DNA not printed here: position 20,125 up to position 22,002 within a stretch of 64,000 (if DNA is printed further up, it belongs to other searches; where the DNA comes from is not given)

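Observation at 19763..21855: Stand-alone two-gene module: ImmA-like protease coupled to a cyclase-like/Nudix-like fusion protein (candidate novel nucleotide-signalling or defence system)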

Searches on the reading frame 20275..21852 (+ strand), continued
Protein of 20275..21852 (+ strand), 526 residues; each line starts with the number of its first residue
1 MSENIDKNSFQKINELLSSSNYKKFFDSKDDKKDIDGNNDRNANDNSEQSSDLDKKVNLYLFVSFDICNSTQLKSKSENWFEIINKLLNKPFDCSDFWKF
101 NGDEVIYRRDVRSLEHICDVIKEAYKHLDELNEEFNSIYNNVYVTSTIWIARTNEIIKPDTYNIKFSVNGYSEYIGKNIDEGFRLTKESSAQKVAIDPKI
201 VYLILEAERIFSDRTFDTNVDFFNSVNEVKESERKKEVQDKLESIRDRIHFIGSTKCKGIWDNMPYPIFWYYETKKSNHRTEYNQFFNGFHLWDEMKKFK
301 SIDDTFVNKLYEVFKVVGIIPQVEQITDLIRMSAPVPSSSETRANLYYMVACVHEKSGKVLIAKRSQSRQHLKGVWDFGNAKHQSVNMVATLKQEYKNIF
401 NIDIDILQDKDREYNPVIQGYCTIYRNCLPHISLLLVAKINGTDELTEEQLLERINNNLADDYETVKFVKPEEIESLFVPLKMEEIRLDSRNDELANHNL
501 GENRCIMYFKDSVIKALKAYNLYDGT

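Call 24: search_protein_families(library=pfam, proteins=[L015:6547-7077:+, L017:6706-7260:+, L018:6323-6898:-, L024:2583-3104:+, L027:6087-8444:+, L031:6313-7635:+, L032:2012-3397:+, L001:7541-8179:+, L021:6375-11105:-, L026:5974-8568:-], max_evalue=0.01)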
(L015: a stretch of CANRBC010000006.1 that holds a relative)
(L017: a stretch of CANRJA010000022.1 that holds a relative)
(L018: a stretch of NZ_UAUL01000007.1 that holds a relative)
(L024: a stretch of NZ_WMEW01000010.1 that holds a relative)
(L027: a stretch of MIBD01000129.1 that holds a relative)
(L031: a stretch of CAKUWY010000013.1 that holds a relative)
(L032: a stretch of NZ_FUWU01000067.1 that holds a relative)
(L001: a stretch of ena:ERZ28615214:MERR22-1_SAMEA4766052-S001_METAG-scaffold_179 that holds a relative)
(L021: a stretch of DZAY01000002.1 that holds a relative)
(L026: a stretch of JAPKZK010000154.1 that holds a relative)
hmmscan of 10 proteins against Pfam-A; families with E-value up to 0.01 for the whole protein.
L015:6547-7077:+ (176 aa): 1 family
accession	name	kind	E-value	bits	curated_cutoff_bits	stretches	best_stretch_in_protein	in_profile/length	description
PF18967.5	PycTM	-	0.007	17.2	27.2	0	53-163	16-105/107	Pycsar effector protein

L017:6706-7260:+ (184 aa): 3 families
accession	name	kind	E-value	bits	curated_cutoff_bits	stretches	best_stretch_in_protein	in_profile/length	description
PF24838.2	8xMP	-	7.4e-05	23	30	1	10-74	4-66/136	Octameric membrane protein family (8xMP)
PF09997.14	DUF2238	-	0.0019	18.5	26.4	1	39-107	3-72/140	Predicted membrane protein (DUF2238)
PF18967.5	PycTM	-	0.0059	17.4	27.2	0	59-169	12-106/107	Pycsar effector protein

L018:6323-6898:- (191 aa): 1 family
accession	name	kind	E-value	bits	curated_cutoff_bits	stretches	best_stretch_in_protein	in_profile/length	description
PF18967.5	PycTM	-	1.1e-07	32.6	27.2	1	54-174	7-106/107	Pycsar effector protein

L024:2583-3104:+ (173 aa): 1 family
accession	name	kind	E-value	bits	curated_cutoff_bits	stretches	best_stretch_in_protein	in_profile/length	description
PF06114.19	Peptidase_M78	-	4.2e-12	46.4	22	1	56-161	9-123/123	IrrE N-terminal-like domain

L027:6087-8444:+ (785 aa): 1 family
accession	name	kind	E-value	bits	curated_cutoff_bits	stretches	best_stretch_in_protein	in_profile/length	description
PF03030.21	H_PPase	-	7e-267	887.7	29.7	1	84-770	1-645/645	Inorganic H+ pyrophosphatase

L031:6313-7635:+ (440 aa): 4 families
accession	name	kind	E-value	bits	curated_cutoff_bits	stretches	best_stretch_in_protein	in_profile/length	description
PF13635.12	DUF4143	-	1.2e-35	123.1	28.1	1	221-384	2-160/160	Domain of unknown function (DUF4143)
PF13173.12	AAA_14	-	6e-26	91.4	27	1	18-152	2-129/129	AAA domain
PF08933.16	PrnB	-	0.0017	17.7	27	1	238-289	38-92/387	Monodechloroaminopyrrolnitrin synthase PrnB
PF13401.12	AAA_22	-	0.0075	17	27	0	16-62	3-52/130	AAA domain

L032:2012-3397:+ (461 aa): 4 families
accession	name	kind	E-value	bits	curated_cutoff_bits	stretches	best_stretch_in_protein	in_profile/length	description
PF13635.12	DUF4143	-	2.2e-35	122.2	28.1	1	238-401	2-160/160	Domain of unknown function (DUF4143)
PF13173.12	AAA_14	-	6.6e-26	91.3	27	1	35-169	2-129/129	AAA domain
PF08933.16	PrnB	-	0.0018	17.6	27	1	255-306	38-92/387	Monodechloroaminopyrrolnitrin synthase PrnB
PF13401.12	AAA_22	-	0.0081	16.9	27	0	33-79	3-52/130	AAA domain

L001:7541-8179:+ (212 aa): 1 family
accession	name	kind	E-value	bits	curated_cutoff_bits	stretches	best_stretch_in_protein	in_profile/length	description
PF18967.5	PycTM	-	3.2e-09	37.6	27.2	1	77-195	11-107/107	Pycsar effector protein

L021:6375-11105:- (1576 aa): 1 family
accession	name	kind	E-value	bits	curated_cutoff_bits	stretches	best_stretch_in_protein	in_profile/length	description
PF18838.6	LPD23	-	7.9e-20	70.8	27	1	409-465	2-58/58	Large polyvalent protein associated domain 23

L026:5974-8568:- (864 aa): 37 families (the best 25 are shown)
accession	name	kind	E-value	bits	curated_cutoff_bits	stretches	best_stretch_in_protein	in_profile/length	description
PF25175.1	Beta-prop_WDR5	-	3.2e-104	348.8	250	3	497-686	5-195/296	WDR5 beta-propeller domain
PF25173.1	Beta-prop_WDR3_1st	-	7.1e-93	309.9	154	4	553-698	38-183/184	WDR3 first beta-propeller domain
PF00400.38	WD40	-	3.9e-86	280.3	27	10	576-614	1-39/39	WD domain, G-beta repeat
PF25174.1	Beta-prop_THOC3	-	1.1e-83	280.8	305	2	548-794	6-253/272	THOC3 beta-propeller domain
PF25172.1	Beta-prop_WDR3_2nd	-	2.1e-60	204.9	140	3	380-531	136-288/293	WDR3 second beta-propeller domain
PF24814.1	WD40_Prp19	-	5.8e-59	199.9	320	4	556-677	19-142/281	Prp19 WD40 domain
PF25168.1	Beta-prop_WDR36-Utp21_2nd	-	1.2e-50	173.2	84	9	451-521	231-300/335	WDR36/Utp21 second beta-propeller domain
PF24805.1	EIF3I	-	1.3e-50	172.8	200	5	708-794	6-92/324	EIF3I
PF24817.1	WD40_WDHD1_1st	-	4.5e-45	154.5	109.9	5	553-625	95-167/291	WDHD1 first WD40 domain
PF25391.1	WD40_Gbeta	-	9.7e-45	153.5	150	4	683-785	155-257/340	G protein beta WD-40 repeat protein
PF25460.1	Beta-prop_Aladin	-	6e-44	151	171.1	8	584-694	109-218/340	Aladin seven-bladed propeller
PF23798.1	Beta-prop_SPT8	-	1e-42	146.9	45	5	492-550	131-190/425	SPT8 beta propeller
PF24807.1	WD40_CDC20-Fz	-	2.4e-42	145.7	200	2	547-781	54-292/292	CDC20/Fizzy WD40 domain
PF23869.1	Beta-prop_WDR75_1st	-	1.5e-38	133.2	45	6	426-490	1-66/292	WD repeat-containing protein 75 first beta-propeller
PF24105.1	Beta-prop_CAF1B_HIR1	-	1.3e-34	120.3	80.5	6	412-497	123-209/383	CAF1B/HIR1 beta-propeller domain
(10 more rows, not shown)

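Call 25: fold_search(model_id=the predicted structure, library=pdb)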
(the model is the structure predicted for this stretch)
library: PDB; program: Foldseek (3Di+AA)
matches with E <= 10: 1049; with E <= 0.001: 275
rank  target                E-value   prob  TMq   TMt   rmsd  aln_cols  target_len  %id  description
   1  3r5g_B                6.7e-08  1.00  0.27  0.63   5.4       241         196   13  Crystal structure of the adenylyl cyclase CyaB from P. aeruginosa (released 2012-01-11)
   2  1wc1_C                4.2e-07  1.00  0.26  0.64   5.4       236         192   12  Soluble adenylyl cyclase CyaC from S. platensis in complex with Rp- ATPalphaS (released 2004-12-20)
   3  3r5g_A                4.5e-07  1.00  0.27  0.65   4.7       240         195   14  Crystal structure of the adenylyl cyclase CyaB from P. aeruginosa (released 2012-01-11)
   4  1wc3_B                6.7e-07  1.00  0.26  0.62   5.3       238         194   13  Soluble adenylyl cyclase CyaC from S. platensis in complex with alpha, beta-methylene-ATP and Strontium (released 2004-12-20)
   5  1wc1_B                7.1e-07  1.00  0.26  0.62   5.8       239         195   11  Soluble adenylyl cyclase CyaC from S. platensis in complex with Rp- ATPalphaS (released 2004-12-20)
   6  1wc1_A                8.0e-07  1.00  0.26  0.61   5.8       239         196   11  Soluble adenylyl cyclase CyaC from S. platensis in complex with Rp- ATPalphaS (released 2004-12-20)
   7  2bw7_B                8.4e-07  1.00  0.26  0.64   5.7       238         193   12  A novel mechanism for adenylyl cyclase inhibition from the crystal structure of its complex with catechol estrogen (released 2005-07-20)
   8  1wc0_B                1.1e-06  1.00  0.25  0.60   5.5       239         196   13  Soluble adenylyl cyclase CyaC from S. platensis in complex with alpha, beta-methylene-ATP (released 2004-12-20)
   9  1wc4_A                1.1e-06  1.00  0.26  0.60   5.5       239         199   12  Soluble adenylyl cyclase CyaC from S. platensis in complex with alpha, beta-methylene-ATP and Europium (released 2004-12-20)
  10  1wc4_B                1.3e-06  1.00  0.25  0.58   5.9       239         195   12  Soluble adenylyl cyclase CyaC from S. platensis in complex with alpha, beta-methylene-ATP and Europium (released 2004-12-20)
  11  2w01_D                1.3e-06  1.00  0.25  0.59   6.1       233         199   12  Crystal structure of the guanylyl cyclase Cya2 (released 2008-09-30)
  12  1wc5_D                1.4e-06  1.00  0.26  0.63   5.4       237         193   13  Soluble adenylyl cyclase CyaC from S. platensis in complex with alpha, beta-methylene-ATP in presence of bicarbonate (released 2004-12-20)
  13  9bcv_B                1.4e-06  1.00  0.26  0.58   5.4       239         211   13  Cyclase domain of GC-A bound to ANP (released 2024-11-27)
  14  1ybt_B                1.7e-06  1.00  0.26  0.70   4.8       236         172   11  MYCOBACTERIUM TUBERCULOSIS ADENYLYL CYCLASE, RV1900C CHD (released 2005-02-15)
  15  1azs_B                1.8e-06  1.00  0.26  0.64   5.1       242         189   10  COMPLEX OF GS-ALPHA WITH THE CATALYTIC DOMAINS OF MAMMALIAN ADENYLYL CYCLASE (released 1998-02-25)
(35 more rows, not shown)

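Call 27: search_protein_families(library=padloc, proteins=[L001:7541-8179:+, L010:6559-7131:+, L012:6681-7211:+, L018:6323-6898:-, L012:5001-6680:+, L026:4926-5876:+, L031:4983-5999:+, L021:4977-6371:+, L024:755-2197:+], max_evalue=0.1)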
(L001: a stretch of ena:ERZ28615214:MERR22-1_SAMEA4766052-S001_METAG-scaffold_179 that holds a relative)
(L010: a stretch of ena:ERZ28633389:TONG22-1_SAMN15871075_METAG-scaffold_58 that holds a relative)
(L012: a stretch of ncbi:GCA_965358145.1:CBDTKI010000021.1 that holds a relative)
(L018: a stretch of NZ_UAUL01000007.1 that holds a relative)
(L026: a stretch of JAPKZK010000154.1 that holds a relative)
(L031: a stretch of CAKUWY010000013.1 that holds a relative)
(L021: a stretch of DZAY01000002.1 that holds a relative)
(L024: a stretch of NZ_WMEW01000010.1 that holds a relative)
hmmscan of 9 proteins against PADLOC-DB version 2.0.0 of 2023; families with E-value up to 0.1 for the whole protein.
L001:7541-8179:+ (212 aa): 9 families
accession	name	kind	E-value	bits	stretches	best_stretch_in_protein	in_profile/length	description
PDLC02364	PycTM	-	1.7e-22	78.5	1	13-206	6-153/160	-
PDLC02363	PycTM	-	5.3e-21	73.1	1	10-205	3-152/154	-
PDLC02365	PycTM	-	1.3e-14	52.8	1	13-204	2-160/165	-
PDLC00700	Effector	-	1.7e-09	35.9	1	132-205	95-165/173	2TM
PDLC00678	Effector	-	5.8e-09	34.2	1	17-212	15-180/184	2TM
PDLC00711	Effector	-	2.8e-07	28.9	1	131-201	88-156/164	2TM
PDLC00685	Effector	-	8.1e-07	27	2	132-209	97-171/174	2TM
PDLC00668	Effector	-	3.7e-05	21.7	1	60-204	46-175/184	2TM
PDLC00692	Effector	-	0.00015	19.6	1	131-205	82-154/167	2TM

L010:6559-7131:+ (190 aa): 11 families
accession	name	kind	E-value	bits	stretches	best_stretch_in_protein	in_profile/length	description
PDLC02363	PycTM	-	1.6e-29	100.7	1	13-186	6-152/154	-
PDLC02364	PycTM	-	1.1e-26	92.2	1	13-187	5-153/160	-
PDLC02365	PycTM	-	7.8e-22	76.4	1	13-182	2-157/165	-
PDLC00700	Effector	-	6.6e-15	53.5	1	12-185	4-165/173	2TM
PDLC00711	Effector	-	3.5e-11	41.6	1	19-180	14-154/164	2TM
PDLC00668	Effector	-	9.4e-11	39.9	1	7-185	6-175/184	2TM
PDLC00678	Effector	-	3.3e-10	38.3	1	17-187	15-173/184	2TM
PDLC00691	Effector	-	3.9e-08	31.4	1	13-186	4-167/176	2TM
PDLC00692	Effector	-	1.6e-05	22.8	1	112-182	82-150/167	2TM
PDLC02362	PycTM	-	0.0001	21.1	1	144-185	27-67/74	-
PDLC00685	Effector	-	0.00082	17.2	1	97-176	84-158/174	2TM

L012:6681-7211:+ (176 aa): 12 families
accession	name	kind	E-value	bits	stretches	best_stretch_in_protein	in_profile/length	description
PDLC02364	PycTM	-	1.4e-28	98.3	1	2-172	4-153/160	-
PDLC02363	PycTM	-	3.8e-26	89.8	1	2-168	4-152/154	-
PDLC02365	PycTM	-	5.3e-20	70.4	1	4-158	2-151/165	-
PDLC00700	Effector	-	7.7e-16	56.5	1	21-167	22-165/173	2TM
PDLC00711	Effector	-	1.7e-14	52.4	1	17-163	21-157/164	2TM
PDLC00685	Effector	-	1.1e-13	49.3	1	7-157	21-157/174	2TM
PDLC00692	Effector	-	1.4e-11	42.5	1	1-165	1-151/167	2TM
PDLC00678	Effector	-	3.4e-09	35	1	24-172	31-176/184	2TM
PDLC02362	PycTM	-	1.1e-08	33.8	1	95-168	12-69/74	-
PDLC00691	Effector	-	1.4e-08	32.8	1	4-168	4-168/176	2TM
PDLC00668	Effector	-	2.1e-08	32.3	1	40-168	38-176/184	2TM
PDLC00698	Effector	-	0.012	13.6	1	116-173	137-194/198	2TM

L018:6323-6898:- (191 aa): 9 families
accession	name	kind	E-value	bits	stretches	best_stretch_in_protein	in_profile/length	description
PDLC00691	Effector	-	9.6e-30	101.8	1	6-190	3-172/176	2TM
PDLC00668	Effector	-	9.1e-29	98.6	1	4-185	8-176/184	2TM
PDLC02364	PycTM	-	1.2e-27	95.2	1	4-189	3-156/160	-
PDLC02363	PycTM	-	3e-24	83.6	1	5-184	4-151/154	-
PDLC02365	PycTM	-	1.1e-21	75.8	1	7-186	2-162/165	-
PDLC00698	Effector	-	1.9e-16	58.6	1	6-189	6-192/198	2TM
PDLC00678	Effector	-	1.2e-07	29.9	1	25-187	29-175/184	2TM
PDLC00700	Effector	-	1.1e-06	26.7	1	24-188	22-168/173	2TM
PDLC00711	Effector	-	0.0017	16.6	0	16-181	17-156/164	2TM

L012:5001-6680:+ (559 aa): 0 families

L026:4926-5876:+ (316 aa): 1 family
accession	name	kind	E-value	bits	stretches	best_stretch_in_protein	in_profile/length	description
PDLC00535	JetA2|JetA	-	0.03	11.5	1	43-78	236-271/487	DUF2397 domain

L031:4983-5999:+ (338 aa): 0 families

L021:4977-6371:+ (464 aa): 1 family
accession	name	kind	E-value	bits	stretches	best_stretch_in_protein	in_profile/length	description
PDLC04899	PDC-S07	-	1.9e-12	45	1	323-443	5-116/135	-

L024:755-2197:+ (480 aa): 1 family
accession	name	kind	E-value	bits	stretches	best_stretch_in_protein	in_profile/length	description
PDLC04899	PDC-S07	-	8.8e-12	42.8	1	333-457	5-116/135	-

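Call 33: search_protein_families(library=pfam, alignment_id=A1, max_evalue=0.1)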
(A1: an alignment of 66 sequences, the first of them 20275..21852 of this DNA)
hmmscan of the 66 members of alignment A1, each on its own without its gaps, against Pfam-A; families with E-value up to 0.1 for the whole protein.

A. member 1, window:20275-21852:+ (526 aa): 1 family
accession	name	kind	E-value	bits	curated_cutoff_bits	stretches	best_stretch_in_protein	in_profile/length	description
PF14815.12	NUDIX_4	-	0.035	14.3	35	1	350-393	2-45/113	NUDIX domain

B. families by the number of members that match (of 66 scanned): 38 families (the first 25 are shown)
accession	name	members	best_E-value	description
PF14815.12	NUDIX_4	7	0.0073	NUDIX domain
PF16583.11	ZirS_C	5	0.00085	Zinc-regulated secreted antivirulence protein C-terminal domain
PF24862.1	SUS_EPBD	3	0.0015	Sucrose synthase EPBD domain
PF05179.20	CDC73_C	2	0.03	RNA pol II accessory factor, Cdc73 family, C-terminal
PF05373.16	Pro_3_hydrox_C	2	0.056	L-proline 3-hydroxylase, C-terminal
PF13780.11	DUF4176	2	0.065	Domain of unknown function (DUF4176)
PF21873.2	Thioredoxin_17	1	0.0021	Thioredoxin-like domain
PF02732.21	ERCC4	1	0.0033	ERCC4 domain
PF07985.18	SRR1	1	0.0051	SRR1 domain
PF08890.17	Phage_TAC_5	1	0.0068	Phage XkdN-like tail assembly chaperone protein, TAC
PF21004.2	MCEL_GT_NTPase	1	0.008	mRNA capping enzyme catalytic subunit, GTase, NTPase domain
PF00858.29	ASC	1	0.0092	Amiloride-sensitive sodium channel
PF20184.3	DUF6547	1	0.0096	Family of unknown function (DUF6547)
PF10750.14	DUF2536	1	0.0098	Protein of unknown function (DUF2536)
PF11429.13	Colicin_D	1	0.01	Colicin D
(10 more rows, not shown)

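Call 59: search_solved_structures(query=A1, max_evalue=1)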
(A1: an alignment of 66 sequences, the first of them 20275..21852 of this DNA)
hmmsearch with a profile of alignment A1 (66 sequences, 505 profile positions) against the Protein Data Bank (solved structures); distinct sequences matched with E-value up to 1: 12.
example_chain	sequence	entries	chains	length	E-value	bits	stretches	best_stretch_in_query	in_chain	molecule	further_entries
3g0q_A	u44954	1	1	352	0.032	16.2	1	326-384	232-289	A/G-specific adenine glycosylase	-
8dwe_A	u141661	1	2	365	0.035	16.1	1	326-384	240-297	Adenine DNA glycosylase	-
8dwd_A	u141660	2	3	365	0.035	16.1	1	326-384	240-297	Adenine DNA glycosylase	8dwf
8dvp_A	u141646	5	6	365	0.035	16.1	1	326-384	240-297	Adenine DNA glycosylase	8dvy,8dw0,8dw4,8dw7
6q0c_A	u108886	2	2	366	0.035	16.1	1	326-384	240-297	A/G-specific adenine glycosylase | Adenine DNA glycosylase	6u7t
4yoq_A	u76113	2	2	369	0.035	16.1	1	326-384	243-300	A/G-specific adenine glycosylase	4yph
9bs2_A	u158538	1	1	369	0.035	16.1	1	326-384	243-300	Adenine DNA glycosylase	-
1rrq_A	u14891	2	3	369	0.035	16.1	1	326-384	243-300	MutY | A/G-specific adenine glycosylase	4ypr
1rrs_A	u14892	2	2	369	0.035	16.1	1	326-384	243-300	MutY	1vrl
1cqy_A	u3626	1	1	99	0.16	13.9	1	219-285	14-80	BETA-AMYLASE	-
3hhj_A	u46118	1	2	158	0.26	13.2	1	319-382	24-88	Mutator mutT protein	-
3s63_A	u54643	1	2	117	0.57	12.1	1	364-420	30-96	Saposin-like protein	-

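Call 60: list_cluster_members(proteins=[P0052, P0009, P0032, P0041, P0077, P0088, P0070, P0092])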
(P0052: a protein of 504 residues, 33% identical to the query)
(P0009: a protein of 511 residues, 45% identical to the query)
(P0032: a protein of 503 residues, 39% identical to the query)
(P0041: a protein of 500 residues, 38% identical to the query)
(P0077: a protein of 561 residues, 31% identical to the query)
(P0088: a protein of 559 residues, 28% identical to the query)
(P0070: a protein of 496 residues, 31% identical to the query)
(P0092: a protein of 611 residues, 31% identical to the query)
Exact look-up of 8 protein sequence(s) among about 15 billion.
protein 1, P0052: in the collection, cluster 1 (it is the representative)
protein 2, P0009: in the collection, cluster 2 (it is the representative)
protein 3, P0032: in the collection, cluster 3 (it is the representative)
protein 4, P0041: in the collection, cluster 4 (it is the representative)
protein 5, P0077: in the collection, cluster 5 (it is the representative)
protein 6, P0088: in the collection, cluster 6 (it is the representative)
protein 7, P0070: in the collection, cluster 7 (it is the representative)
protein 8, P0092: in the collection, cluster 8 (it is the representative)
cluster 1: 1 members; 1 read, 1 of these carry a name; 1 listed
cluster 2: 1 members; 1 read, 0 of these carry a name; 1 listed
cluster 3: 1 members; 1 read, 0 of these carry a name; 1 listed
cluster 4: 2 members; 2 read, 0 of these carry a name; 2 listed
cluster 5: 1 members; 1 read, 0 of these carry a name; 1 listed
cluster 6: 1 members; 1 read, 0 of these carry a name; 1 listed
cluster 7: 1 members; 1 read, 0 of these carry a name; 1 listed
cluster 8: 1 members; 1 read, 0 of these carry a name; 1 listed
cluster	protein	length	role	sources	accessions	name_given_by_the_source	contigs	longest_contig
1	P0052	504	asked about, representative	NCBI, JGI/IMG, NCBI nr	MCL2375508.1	MAG: hypothetical protein FWC82_03180 [Firmicutes bacterium] | hypothetical protein [Bacillota bacterium]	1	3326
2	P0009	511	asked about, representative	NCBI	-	-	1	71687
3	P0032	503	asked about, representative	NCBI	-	-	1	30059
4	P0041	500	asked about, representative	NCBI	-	-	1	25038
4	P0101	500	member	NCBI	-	-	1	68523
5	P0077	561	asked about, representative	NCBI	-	-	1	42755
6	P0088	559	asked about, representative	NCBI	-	-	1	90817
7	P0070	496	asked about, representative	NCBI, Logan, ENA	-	-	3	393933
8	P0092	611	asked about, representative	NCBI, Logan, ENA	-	-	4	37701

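Call 73: search_protein_representatives(alignment_id=A1)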
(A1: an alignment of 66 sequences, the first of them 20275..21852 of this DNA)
Query: 66 sequences, 505 profile positions. Proteins with E-value up to 0.001 (for the whole library): 1891; up to 1e-10: 1384; up to 1e-30: 420. The best 150 are listed.
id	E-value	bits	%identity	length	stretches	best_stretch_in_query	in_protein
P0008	1.0e-173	595.2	-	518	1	20-503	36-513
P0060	1.0e-170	585.3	-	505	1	1-501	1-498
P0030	1.1e-165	568.7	-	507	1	4-499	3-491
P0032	6.9e-165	566.1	-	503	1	5-502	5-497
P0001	1.7e-164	564.8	-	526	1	13-499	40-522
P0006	2.3e-162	557.8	-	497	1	19-499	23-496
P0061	3.3e-158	544.0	-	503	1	1-502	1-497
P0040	2.9e-156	537.6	-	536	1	13-500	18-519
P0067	8.6e-154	529.5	-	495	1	5-503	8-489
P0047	2.1e-153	528.2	-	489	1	4-503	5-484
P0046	8.9e-151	519.5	-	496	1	4-502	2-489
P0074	3.9e-147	507.5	-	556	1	3-502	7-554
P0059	4.7e-143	494.1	-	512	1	3-498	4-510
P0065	3.6e-142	491.1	-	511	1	13-501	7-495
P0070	4.8e-142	490.7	-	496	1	13-502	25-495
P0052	1.1e-138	479.6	-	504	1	12-500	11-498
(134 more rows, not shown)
